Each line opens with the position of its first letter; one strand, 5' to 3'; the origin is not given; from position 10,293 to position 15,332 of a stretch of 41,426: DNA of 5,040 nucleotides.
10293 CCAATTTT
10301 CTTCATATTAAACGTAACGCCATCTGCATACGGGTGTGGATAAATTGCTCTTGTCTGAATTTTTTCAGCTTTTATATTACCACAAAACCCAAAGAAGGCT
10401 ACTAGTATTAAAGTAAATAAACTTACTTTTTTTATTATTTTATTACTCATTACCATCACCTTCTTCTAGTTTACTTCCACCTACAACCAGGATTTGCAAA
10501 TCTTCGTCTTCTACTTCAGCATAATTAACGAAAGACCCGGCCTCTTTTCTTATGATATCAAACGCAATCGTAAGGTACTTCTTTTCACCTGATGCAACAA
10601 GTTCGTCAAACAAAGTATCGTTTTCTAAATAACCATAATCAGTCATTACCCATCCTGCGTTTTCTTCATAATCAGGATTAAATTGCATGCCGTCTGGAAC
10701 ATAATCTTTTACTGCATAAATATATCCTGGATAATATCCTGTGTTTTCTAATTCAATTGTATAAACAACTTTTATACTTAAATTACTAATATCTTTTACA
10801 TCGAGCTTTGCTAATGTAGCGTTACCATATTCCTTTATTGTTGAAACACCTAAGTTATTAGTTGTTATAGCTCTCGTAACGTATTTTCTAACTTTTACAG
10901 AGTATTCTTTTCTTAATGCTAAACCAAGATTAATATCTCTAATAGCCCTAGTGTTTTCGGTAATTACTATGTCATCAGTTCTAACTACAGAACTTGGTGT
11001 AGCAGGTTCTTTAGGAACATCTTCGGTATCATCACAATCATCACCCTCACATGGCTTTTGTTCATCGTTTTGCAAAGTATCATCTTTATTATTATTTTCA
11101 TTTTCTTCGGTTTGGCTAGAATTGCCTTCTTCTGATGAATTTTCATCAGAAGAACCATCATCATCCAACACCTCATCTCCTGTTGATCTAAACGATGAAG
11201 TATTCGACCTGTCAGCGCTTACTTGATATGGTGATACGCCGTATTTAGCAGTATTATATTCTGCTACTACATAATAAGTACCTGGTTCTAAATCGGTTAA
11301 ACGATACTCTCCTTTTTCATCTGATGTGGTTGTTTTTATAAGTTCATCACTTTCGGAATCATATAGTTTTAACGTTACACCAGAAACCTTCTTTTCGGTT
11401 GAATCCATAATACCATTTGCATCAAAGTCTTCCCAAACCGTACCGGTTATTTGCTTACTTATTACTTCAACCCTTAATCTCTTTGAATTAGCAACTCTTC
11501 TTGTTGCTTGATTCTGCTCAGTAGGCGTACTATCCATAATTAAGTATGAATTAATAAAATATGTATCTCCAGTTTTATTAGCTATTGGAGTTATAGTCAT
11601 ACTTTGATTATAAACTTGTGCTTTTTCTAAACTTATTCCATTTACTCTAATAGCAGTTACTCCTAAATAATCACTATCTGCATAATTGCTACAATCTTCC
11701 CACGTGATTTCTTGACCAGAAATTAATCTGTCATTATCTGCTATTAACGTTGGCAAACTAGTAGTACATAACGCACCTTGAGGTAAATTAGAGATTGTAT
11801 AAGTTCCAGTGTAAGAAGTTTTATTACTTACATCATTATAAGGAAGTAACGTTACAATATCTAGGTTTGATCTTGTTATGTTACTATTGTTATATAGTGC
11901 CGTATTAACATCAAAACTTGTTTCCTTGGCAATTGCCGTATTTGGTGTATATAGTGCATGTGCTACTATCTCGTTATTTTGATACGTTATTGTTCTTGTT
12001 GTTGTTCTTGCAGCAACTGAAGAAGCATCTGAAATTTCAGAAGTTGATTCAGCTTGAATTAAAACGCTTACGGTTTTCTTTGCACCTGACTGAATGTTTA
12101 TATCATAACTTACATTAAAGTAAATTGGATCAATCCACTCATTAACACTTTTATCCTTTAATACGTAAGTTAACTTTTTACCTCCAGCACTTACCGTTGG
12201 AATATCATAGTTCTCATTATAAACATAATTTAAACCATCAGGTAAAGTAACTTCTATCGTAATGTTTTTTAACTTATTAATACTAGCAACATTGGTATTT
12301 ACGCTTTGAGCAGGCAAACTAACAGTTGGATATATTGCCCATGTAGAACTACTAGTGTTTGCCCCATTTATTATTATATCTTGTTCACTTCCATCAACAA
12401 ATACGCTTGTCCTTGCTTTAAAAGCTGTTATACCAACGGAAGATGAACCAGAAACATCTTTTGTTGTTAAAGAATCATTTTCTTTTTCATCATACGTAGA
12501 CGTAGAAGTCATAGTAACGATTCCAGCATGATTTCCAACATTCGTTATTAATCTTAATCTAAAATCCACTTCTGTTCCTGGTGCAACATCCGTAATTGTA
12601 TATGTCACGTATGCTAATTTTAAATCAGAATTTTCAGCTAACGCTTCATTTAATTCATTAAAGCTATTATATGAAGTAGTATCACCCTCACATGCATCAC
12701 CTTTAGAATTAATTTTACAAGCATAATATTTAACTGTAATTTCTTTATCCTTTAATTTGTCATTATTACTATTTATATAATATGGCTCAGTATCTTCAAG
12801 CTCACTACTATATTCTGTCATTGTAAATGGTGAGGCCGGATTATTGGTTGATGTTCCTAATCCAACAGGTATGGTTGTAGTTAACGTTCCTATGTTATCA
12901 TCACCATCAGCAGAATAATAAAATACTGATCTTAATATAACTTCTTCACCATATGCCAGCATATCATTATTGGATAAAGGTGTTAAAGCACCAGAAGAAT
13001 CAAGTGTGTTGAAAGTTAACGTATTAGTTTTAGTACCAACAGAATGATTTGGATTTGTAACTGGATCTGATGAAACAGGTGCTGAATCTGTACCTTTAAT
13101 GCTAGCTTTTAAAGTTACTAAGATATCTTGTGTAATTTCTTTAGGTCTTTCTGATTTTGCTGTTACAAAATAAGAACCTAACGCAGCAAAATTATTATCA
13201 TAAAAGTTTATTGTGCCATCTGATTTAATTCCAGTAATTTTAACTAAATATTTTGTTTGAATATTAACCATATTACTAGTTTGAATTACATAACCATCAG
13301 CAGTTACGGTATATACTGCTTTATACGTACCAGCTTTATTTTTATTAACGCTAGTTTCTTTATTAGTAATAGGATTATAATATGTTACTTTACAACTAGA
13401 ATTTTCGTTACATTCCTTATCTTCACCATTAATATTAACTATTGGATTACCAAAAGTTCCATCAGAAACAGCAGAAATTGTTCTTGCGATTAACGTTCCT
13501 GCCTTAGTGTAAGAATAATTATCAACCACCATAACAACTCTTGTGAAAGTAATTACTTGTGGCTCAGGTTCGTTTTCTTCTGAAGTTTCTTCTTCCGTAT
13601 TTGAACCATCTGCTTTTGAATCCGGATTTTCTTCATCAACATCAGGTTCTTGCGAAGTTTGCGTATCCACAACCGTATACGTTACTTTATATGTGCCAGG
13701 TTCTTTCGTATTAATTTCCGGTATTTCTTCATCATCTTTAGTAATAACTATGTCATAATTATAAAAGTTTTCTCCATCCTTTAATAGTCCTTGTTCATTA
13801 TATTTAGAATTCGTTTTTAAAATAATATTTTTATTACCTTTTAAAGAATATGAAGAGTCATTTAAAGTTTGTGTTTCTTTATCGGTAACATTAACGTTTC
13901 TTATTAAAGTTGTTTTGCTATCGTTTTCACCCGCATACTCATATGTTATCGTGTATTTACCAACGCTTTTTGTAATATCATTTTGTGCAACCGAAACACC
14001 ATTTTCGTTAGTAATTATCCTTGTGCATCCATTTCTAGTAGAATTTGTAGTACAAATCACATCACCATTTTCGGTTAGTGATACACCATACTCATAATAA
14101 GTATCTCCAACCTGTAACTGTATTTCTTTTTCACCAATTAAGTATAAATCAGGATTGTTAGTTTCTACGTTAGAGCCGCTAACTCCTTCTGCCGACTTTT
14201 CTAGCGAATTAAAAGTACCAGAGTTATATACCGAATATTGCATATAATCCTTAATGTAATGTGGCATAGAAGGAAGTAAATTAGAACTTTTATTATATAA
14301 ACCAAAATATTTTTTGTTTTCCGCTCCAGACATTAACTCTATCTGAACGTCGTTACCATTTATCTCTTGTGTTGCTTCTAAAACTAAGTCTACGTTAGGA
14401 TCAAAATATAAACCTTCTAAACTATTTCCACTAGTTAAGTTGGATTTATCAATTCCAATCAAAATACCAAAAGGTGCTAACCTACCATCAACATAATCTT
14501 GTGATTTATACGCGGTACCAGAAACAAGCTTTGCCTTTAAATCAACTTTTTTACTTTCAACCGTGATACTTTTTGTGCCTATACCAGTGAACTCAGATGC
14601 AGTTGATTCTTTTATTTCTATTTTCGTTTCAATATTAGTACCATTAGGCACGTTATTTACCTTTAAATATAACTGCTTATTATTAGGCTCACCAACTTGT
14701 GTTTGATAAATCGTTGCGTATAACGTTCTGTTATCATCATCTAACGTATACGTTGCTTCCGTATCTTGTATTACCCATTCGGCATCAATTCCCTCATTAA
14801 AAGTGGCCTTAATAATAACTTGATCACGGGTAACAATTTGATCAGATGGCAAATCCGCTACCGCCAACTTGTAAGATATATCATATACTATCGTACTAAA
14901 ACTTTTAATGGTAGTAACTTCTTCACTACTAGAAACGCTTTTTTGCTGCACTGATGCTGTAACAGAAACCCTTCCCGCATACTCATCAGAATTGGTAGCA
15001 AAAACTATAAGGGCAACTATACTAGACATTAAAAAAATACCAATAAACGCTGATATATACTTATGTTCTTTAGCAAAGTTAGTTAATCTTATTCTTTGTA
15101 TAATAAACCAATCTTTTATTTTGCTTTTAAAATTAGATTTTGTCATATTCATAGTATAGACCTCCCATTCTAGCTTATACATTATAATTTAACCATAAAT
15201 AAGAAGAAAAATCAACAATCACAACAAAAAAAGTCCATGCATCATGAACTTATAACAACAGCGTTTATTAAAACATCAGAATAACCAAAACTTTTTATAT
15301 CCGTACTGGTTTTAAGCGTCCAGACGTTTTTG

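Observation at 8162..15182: A 7-kb two-gene surface-fibre/adhesin cassette sits in the otherwise conserved veg-spoVG interval, with no sortase or mobility genes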

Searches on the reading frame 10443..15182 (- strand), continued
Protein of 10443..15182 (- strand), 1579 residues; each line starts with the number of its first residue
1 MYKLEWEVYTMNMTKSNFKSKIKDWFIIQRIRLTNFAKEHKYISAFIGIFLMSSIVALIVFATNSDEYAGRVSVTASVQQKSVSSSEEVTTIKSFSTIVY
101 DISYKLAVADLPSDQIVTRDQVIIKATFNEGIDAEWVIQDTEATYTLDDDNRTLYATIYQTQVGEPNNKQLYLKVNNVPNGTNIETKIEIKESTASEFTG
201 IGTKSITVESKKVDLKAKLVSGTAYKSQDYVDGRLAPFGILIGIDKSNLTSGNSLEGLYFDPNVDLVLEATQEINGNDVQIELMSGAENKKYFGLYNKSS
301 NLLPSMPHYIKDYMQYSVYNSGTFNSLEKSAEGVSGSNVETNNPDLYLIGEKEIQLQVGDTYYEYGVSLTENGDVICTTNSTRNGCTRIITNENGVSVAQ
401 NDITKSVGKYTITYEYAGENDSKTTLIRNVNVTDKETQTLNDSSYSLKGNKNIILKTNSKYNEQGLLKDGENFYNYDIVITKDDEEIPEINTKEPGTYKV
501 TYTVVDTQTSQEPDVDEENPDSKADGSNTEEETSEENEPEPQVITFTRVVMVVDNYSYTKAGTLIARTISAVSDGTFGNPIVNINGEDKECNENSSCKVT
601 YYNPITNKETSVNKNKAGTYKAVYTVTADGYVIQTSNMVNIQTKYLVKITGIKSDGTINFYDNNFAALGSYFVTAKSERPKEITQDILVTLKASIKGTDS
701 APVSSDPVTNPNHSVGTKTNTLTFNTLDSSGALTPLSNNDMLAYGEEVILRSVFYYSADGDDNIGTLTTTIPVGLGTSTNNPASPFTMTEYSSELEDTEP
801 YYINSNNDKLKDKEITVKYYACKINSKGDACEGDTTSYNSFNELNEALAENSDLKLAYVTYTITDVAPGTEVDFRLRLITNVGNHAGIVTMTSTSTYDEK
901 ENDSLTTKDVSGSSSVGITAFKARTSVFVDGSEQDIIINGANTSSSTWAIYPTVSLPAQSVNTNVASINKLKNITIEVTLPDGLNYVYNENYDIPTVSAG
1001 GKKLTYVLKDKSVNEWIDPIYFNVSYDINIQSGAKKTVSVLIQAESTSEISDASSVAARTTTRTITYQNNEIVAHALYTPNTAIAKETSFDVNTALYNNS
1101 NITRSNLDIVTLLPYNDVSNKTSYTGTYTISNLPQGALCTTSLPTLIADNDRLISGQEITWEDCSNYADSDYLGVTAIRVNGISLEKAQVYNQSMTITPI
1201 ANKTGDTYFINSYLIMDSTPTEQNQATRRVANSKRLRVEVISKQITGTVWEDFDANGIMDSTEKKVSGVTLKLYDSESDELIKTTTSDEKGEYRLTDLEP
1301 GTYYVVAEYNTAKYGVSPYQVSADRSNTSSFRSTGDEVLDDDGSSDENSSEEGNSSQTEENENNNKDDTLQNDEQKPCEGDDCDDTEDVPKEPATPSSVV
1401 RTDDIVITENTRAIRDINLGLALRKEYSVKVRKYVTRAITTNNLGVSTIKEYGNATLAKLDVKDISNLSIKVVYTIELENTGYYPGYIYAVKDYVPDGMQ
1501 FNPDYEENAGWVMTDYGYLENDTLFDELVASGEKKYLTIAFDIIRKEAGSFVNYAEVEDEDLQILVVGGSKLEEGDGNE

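Call 78: search_dna_similar(query=window:10446-15152:-, collection=plasmids, mode=protein, max_rows=12)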
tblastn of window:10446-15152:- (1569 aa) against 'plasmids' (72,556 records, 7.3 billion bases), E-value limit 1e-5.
Records with a match: 7; places in all: 16; records where one place covers at least 80% of the query: 0.
Best place of each record, by identity: <60% 7.
By first word of the organism name: Staphylococcus 6; Methanohalobium 1.
By predicted mobility (MOB-suite, as given by PLSDB): non-mobilizable 6; mobilizable 1.
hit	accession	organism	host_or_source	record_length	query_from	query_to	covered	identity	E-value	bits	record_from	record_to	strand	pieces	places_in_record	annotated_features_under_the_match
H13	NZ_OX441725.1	Staphylococcus aureus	Sus scrofa,bacterial culture,Dust sample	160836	1239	1313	5%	48.0%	3e-7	64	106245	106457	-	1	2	sdrD: MSCRAMM family adhesin SdrD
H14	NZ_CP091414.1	Staphylococcus aureus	Homo sapiens,blood (platelets),isolated ...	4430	1239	1313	5%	48.0%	5e-7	62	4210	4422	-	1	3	record has no annotation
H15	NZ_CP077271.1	Staphylococcus haemolyticus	-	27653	1239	1295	4%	56.1%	1e-6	62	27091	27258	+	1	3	none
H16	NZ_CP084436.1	Staphylococcus lugdunensis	Homo sapiens,pure culture,blood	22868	1239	1295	4%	56.1%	1e-6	62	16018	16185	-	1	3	SdrD B-like domain-containing protein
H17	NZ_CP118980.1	Staphylococcus haemolyticus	Homo sapiens,Type strain bacterial ...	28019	1239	1295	4%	56.1%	1e-6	61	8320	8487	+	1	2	SdrD B-like domain-containing protein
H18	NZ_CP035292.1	Staphylococcus haemolyticus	-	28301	1239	1295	4%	56.1%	1e-6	61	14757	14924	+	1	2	SdrD B-like domain-containing protein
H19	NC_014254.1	Methanohalobium evestigatum Z-7303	-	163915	1239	1295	4%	50.9%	8e-7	62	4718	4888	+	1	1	SdrD B-like domain-containing protein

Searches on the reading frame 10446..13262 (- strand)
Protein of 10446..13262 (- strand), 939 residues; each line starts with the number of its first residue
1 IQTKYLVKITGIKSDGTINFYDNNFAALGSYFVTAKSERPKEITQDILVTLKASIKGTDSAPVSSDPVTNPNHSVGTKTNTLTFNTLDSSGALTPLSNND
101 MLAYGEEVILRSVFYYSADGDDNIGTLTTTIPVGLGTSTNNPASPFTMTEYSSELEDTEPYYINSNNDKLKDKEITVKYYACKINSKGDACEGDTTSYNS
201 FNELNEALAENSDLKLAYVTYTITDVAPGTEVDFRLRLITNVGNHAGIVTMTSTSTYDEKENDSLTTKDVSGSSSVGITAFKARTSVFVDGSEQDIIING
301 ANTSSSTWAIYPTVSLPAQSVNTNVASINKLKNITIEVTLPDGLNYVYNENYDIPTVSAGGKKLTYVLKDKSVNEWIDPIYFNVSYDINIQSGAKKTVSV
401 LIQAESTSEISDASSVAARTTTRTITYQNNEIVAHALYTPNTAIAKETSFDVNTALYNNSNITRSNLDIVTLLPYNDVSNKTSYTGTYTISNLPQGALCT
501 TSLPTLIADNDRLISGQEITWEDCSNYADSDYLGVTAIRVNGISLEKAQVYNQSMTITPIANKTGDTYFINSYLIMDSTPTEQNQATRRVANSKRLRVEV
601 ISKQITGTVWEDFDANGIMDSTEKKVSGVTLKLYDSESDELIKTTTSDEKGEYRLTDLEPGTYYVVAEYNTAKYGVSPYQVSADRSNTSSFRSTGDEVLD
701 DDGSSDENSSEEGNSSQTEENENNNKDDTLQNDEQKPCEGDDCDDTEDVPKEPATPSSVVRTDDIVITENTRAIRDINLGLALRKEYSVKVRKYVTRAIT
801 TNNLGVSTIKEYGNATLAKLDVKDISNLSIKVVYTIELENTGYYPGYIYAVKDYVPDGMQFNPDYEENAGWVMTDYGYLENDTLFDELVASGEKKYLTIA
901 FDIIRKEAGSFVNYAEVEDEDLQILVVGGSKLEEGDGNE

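Call 65: predict_structure(alignment_id=A3)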
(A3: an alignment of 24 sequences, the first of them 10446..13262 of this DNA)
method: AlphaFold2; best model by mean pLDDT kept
length: 939 residues; sequences in the alignment: 24
mean_pLDDT: 74.1   pTM: 0.59
mean pLDDT of the five models: 74.1, 74.0, 71.5, 70.9, 68.8
residues with pLDDT >= 90: 227; 70-90: 412; 50-70: 155; < 50: 145
segments of 3 or more residues with pLDDT < 50: 1-8, 25-37, 153-157, 321-323, 582-585, 614-618, 675-737, 739-755, 783-785, 926-939
pLDDT, mean of each block of 10 residues (from residue 1): 42 51 50 50 66 57 60 80 86 85 90 89 89 88 81 53 71 85 86 91 87 90 89 90 87 90 80 93 93 86 83 80 57 94 88 86 90 83 90 93 91 92 90 88 85 91 89 75 78 91 86 82 90 89 90 92 86 81 61 85 81 51 72 89 87 84 82 44 27 30 27 24 25 33 32 48 75 70 57 81 77 61 64 84 67 81 86 81 67 80 67 66 47 27
secondary structure, 60 per line:
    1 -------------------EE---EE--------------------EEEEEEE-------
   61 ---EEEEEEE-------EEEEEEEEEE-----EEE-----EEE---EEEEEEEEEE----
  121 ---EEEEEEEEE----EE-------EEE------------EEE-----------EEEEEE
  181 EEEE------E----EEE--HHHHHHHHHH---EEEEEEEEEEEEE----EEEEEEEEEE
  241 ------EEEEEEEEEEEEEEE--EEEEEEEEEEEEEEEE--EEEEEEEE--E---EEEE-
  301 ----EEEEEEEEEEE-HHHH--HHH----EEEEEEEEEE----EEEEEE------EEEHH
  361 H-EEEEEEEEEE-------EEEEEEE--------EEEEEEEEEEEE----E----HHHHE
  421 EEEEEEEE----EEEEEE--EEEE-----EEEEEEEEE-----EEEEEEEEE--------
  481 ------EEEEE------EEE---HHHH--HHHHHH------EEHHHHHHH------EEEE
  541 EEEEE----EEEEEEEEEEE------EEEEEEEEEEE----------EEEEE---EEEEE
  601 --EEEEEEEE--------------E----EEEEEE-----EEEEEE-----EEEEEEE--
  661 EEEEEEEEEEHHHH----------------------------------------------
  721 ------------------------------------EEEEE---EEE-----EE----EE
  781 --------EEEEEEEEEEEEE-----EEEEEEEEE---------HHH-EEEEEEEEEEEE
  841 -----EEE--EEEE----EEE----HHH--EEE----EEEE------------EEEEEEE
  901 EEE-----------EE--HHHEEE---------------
elements in order (helices of 4 or more, strands of 3 or more residues): E47-53 E64-70 E78-87 E93-95 E101-103 E107-116 E124-132 E146-148 E161-163 E175-184 E196-198 H201-210 E214-226 E231-240 E247-261 E264-279 E282-289 E296-299 E305-315 H317-320 E330-339 E344-349 E356-358 E363-372 E380-386 E395-406 H416-419 E420-428 E433-438 E441-444 E450-458 E464-472 E487-491 E498-500 H504-507 H510-515 H524-530 E537-545 E550-560 E567-577 E588-592 E596-600 E603-610 E630-635 E641-646 E652-658 E661-670 H671-674 E757-761 E765-767 E789-801 E807-815 E829-840 E846-848 E851-854 E859-861 E871-873 E878-881 E894-903 E922-924
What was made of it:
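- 10443..15152 (-): Gene 1 ('BIG'), 1569 aa: a giant all-beta fibrillar surface protein. AF2 model of residues 631-1569 (call 65).
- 10917..11462 (-): BIG residues 1231-1412: an SdrD_B-like domain carrying a disordered acidic insert (about residues 1321-1380). AF2 shows the insert as disordered (call 65).
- Checked: It models as a beta-sandwich (call 65).
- Tried and rejected: A possible Lys1423-Glu1467-Asn1543 isopeptide in the gene 1 C-terminal domain could not be confirmed from secondary structure alone (call 65).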

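Call 70: fold_search(model_id=the predicted structure, library=pdb)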
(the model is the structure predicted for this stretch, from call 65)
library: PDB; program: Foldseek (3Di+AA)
matches with E <= 10: 1564; with E <= 0.001: 325
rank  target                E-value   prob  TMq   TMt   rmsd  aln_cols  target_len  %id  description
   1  8beg_A                8.9e-13  1.00  0.13  0.17  31.9       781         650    9  Structure of Ig-like domains from PrgB (released 2022-11-30)
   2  10ps                  9.3e-13  1.00  0.10  0.15  38.4       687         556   13  Crystal structure of SdrD A2-A3-B1-B2 domains from Staphylococcus aureus JH1 (released 2026-02-11)
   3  3is0                  1.2e-11  1.00  0.18  0.35  13.8       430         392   12  Crystal structure of functional region of UafA from Staphylococcus saprophyticus in the presence of cholesterol (released 2010-09-08)
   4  3is1                  1.9e-11  1.00  0.19  0.38  13.6       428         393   12  Crystal structure of functional region of UafA from Staphylococcus saprophyticus in C2 form at 2.45 angstrom resolution (released 2010-09-08)
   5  8vdk                  2.7e-11  1.00  0.19  0.33  13.1       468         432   16  Crystal Structure of LPXTG-motif Cell Wall Anchor Domain Protein MSCRAMM_SdrD from Staphylococcus aureus (released 2024-08-07)
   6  3irz                  3.5e-11  1.00  0.18  0.35  13.7       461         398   11  Crystal structure of functional region of UafA from Staphylococcus saprophyticus in P212121 form (released 2010-09-08)
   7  4jdz_B                3.6e-11  1.00  0.19  0.35  13.2       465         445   15  Structures of SdrD from Staphylococcus aureus reveal the molecular mechanism of how the cell surface receptors recogni (released 2013-06-19)
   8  3pvm_B                4.2e-11  1.00  0.10  0.08  39.2      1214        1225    7  Structure of Complement C5 in Complex with CVF (released 2011-01-19)
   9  4jdz_A                4.9e-11  1.00  0.20  0.36  12.7       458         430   16  Structures of SdrD from Staphylococcus aureus reveal the molecular mechanism of how the cell surface receptors recogni (released 2013-06-19)
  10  3irp                  7.2e-11  1.00  0.18  0.33  15.4       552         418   13  Crystal structure of functional region of UafA from Staphylococcus saprophyticus at 1.50 angstrom resolution (released 2010-09-08)
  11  6avu_A                1.1e-10  1.00  0.13  0.13  22.6       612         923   10  Human alpha-V beta-3 Integrin (open conformation) in complex with the therapeutic antibody LM609 (released 2017-11-01)
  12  6avq_A                1.2e-10  1.00  0.13  0.13  21.8       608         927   10  The Therapeutic Antibody LM609 Selectively Inhibits Ligand Binding to Human alpha-V beta-3 Integrin via Steric Hindran (released 2017-11-01)
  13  7q62_B                1.8e-10  1.00  0.12  0.13  35.4       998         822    8  Structure of TEV cleaved A2ML1 dimer (A2ML1-TT dimer) (released 2022-04-20)
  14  4mmz_A                1.9e-10  1.00  0.13  0.13  22.8       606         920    9  Integrin AlphaVBeta3 ectodomain bound to an antagonistic tenth domain of Fibronectin (released 2014-03-26)
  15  4rtd                  2.7e-10  1.00  0.11  0.09  38.6       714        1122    8  Escherichia coli alpha-2-macroglobulin activated by porcine elastase (released 2015-07-15)
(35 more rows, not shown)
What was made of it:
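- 10443..15152 (-): Foldseek hits to PrgB Ig-like domains, SdrD and UafA (call 70).
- Closest known: MSCRAMM / fibrillar adhesins such as SdrD, UafA and the PrgB stalk. Same: These are its best Foldseek matches (call 70).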
